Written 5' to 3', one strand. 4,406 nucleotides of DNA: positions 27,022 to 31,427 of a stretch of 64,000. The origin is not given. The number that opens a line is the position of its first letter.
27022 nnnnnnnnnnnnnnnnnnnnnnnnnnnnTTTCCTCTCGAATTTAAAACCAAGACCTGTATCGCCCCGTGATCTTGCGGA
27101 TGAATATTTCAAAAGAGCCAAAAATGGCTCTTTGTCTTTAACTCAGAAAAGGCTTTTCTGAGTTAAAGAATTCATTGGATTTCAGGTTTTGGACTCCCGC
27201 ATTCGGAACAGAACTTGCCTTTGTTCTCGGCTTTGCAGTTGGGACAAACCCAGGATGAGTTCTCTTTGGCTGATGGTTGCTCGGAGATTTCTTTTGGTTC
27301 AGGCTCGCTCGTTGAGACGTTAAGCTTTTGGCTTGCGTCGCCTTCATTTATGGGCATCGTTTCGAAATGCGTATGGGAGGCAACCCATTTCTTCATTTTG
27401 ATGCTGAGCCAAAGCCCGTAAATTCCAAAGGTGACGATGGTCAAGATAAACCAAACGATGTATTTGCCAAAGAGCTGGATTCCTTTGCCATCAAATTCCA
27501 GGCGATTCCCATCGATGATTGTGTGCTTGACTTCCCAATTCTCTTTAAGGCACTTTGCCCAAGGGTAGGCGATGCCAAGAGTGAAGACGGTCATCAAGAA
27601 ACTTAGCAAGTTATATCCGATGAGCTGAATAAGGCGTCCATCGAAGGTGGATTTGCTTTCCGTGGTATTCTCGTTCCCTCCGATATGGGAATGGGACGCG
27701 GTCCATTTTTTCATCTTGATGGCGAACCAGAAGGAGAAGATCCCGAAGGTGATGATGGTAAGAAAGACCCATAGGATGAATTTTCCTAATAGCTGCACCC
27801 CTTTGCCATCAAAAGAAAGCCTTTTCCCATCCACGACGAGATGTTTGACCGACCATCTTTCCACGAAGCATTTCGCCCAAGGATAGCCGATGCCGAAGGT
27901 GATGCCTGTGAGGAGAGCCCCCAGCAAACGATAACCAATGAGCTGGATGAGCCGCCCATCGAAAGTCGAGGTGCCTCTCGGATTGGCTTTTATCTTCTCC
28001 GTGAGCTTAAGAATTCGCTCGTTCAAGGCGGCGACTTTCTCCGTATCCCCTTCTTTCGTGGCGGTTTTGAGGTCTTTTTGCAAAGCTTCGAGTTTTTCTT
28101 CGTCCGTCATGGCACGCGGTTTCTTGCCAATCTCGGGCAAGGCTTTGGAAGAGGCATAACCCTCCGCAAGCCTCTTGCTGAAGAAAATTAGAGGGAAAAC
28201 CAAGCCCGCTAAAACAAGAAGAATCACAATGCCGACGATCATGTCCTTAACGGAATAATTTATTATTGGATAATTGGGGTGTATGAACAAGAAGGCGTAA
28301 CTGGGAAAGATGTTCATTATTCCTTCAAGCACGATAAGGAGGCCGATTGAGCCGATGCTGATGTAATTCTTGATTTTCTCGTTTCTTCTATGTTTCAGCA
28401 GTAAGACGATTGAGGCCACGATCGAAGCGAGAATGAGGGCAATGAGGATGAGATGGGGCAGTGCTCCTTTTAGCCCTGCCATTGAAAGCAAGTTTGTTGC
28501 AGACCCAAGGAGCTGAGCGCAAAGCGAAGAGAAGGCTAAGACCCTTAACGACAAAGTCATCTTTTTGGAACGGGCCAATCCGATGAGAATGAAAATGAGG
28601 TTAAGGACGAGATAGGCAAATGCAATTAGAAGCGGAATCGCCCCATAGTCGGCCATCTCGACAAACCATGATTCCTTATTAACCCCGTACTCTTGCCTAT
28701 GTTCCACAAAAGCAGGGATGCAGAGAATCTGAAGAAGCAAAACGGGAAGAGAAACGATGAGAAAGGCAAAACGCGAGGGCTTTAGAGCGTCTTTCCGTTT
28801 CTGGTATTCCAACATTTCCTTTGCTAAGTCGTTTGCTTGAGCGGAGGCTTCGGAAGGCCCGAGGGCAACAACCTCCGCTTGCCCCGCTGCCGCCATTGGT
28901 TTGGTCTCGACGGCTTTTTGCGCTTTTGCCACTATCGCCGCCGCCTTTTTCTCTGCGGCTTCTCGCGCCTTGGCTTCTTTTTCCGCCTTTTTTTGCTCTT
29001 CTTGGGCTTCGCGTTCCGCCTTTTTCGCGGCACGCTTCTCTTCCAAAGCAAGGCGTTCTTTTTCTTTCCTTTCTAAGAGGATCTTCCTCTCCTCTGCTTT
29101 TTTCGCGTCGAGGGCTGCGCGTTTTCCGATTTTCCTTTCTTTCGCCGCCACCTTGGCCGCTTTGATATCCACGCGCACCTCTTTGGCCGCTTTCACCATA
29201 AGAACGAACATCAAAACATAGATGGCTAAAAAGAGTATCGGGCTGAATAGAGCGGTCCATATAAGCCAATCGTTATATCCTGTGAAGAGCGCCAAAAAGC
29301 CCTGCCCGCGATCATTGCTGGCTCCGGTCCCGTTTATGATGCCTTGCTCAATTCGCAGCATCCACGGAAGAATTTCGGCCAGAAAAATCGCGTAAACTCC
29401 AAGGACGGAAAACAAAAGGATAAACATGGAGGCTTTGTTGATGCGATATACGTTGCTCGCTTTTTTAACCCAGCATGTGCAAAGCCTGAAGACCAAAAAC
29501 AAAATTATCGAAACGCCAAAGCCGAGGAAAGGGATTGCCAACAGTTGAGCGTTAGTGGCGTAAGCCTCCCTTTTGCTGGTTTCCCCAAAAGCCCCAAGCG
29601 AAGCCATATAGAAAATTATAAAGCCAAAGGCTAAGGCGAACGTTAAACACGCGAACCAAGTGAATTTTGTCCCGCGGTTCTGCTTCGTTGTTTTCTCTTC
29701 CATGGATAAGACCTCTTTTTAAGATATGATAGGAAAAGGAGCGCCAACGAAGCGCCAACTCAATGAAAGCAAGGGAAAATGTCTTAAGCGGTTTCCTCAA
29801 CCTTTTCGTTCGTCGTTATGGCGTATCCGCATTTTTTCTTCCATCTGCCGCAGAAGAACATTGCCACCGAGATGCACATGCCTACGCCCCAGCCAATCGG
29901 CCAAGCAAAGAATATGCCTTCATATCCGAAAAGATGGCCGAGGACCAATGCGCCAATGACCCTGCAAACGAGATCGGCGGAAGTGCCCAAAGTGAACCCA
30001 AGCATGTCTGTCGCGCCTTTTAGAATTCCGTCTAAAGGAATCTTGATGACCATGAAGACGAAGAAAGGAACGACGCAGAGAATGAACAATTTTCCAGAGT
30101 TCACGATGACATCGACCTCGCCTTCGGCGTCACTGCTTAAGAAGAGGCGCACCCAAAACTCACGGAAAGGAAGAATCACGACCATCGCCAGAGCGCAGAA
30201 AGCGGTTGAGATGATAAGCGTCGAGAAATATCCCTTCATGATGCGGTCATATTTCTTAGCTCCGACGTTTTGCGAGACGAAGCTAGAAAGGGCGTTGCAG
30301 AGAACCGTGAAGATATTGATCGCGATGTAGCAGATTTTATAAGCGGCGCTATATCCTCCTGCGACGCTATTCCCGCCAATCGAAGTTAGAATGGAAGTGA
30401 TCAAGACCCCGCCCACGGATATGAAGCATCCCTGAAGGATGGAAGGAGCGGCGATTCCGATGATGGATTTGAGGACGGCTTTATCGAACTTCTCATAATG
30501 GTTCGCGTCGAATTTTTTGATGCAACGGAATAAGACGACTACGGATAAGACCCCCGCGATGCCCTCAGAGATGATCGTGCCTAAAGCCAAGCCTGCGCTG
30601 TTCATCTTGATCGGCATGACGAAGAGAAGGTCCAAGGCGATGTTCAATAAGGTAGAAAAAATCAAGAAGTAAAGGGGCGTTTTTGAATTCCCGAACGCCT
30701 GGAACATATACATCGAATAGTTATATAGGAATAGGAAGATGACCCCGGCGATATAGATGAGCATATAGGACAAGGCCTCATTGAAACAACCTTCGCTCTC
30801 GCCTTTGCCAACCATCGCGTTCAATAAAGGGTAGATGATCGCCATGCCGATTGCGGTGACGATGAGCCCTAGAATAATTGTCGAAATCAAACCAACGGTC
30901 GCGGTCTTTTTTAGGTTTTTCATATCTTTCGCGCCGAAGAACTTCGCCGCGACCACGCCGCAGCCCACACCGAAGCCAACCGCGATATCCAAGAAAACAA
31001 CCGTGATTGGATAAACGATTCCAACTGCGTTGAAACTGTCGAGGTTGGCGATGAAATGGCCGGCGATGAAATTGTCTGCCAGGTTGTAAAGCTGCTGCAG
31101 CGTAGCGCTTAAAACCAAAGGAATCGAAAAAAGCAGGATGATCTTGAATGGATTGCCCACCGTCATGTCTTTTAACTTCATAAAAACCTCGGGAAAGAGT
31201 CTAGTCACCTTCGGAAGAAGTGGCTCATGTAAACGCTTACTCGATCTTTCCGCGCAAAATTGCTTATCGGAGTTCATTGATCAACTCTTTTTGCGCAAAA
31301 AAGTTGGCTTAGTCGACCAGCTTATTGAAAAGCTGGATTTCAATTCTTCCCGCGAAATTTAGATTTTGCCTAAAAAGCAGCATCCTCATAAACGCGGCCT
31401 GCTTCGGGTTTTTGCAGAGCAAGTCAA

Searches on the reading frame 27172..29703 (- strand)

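Call 47: search_protein_families(library=pfam, proteins=[window:27172-29703:-])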
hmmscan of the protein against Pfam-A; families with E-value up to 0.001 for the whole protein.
window:27172-29703:- (843 aa): 3 families
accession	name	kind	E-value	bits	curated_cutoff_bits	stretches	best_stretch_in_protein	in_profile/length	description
PF05987.18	DUF898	-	3e-18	66.5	28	4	734-782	3-51/336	Bacterial protein of unknown function (DUF898)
PF20403.5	DUF6693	-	8.8e-15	55.2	31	2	635-713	8-86/104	Family of unknown function (DUF6693)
PF14018.11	DUF4234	-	2.1e-06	28.2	25.3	1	642-711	3-55/70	Domain of unknown function (DUF4234)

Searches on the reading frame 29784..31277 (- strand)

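Call 47: search_protein_families(library=pfam, proteins=[window:29784-31277:-])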
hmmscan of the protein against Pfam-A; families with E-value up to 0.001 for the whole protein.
window:29784-31277:- (497 aa): 2 families
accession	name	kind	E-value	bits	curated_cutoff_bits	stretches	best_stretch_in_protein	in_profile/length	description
PF01554.23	MatE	-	8.8e-42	143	24.9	2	53-217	1-160/161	MatE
PF03023.19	MurJ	-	5.3e-07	29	27.4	1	112-277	263-423/451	Lipid II flippase MurJ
